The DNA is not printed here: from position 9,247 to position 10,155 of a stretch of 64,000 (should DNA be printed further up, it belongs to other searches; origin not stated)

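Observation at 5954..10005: Four-gene minus-strand operon of unknown proteins ending in a T9SS-sorted metzincin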

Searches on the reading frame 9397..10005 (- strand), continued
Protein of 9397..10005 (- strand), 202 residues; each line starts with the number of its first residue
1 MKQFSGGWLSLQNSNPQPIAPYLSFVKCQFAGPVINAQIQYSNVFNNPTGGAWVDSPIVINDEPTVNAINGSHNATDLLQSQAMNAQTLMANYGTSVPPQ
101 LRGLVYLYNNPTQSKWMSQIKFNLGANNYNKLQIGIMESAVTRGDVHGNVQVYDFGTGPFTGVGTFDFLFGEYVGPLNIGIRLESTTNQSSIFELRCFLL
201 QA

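Call 74: find_related_loci(query=A6, collection=metagenome_contigs, flank=8000)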
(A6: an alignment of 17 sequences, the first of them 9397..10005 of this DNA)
Query A6 (202 aa) in metagenome_contigs; peptide patterns used: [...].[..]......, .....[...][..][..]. (x = any residue, [..] = any of these).
224 stretches matched a pattern; 11 encode a relative of the query (tblastn E <= 1e-3); 11 distinct loci.
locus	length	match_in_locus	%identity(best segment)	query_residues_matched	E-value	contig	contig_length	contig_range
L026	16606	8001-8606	97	1-202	4e-133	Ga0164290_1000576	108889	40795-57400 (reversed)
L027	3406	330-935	62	1-202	5e-86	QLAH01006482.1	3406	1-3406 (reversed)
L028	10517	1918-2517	62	1-201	3e-81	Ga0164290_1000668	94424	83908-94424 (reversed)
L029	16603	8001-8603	47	1-200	5e-61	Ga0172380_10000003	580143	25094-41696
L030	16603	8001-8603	46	1-200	2e-59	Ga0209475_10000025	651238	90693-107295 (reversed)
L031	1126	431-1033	44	1-200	3e-60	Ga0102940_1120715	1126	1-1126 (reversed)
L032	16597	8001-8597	51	1-200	8e-54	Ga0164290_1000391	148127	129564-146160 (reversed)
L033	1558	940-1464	47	22-200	2e-38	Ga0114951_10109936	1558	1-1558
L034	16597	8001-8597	34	4-202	1e-35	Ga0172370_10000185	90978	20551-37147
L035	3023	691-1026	57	87-198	4e-29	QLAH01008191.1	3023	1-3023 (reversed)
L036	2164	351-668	47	3-108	3e-27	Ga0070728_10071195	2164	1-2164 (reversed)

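Call 85: find_related_loci(query=A6, collection=viral_contigs, flank=8000)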
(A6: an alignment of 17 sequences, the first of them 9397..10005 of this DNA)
Query A6 (202 aa) in viral_contigs; peptide patterns used: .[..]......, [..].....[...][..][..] (x = any residue, [..] = any of these).
50 stretches matched a pattern, but none encodes a relative of the query by tblastn (E <= 1e-3).
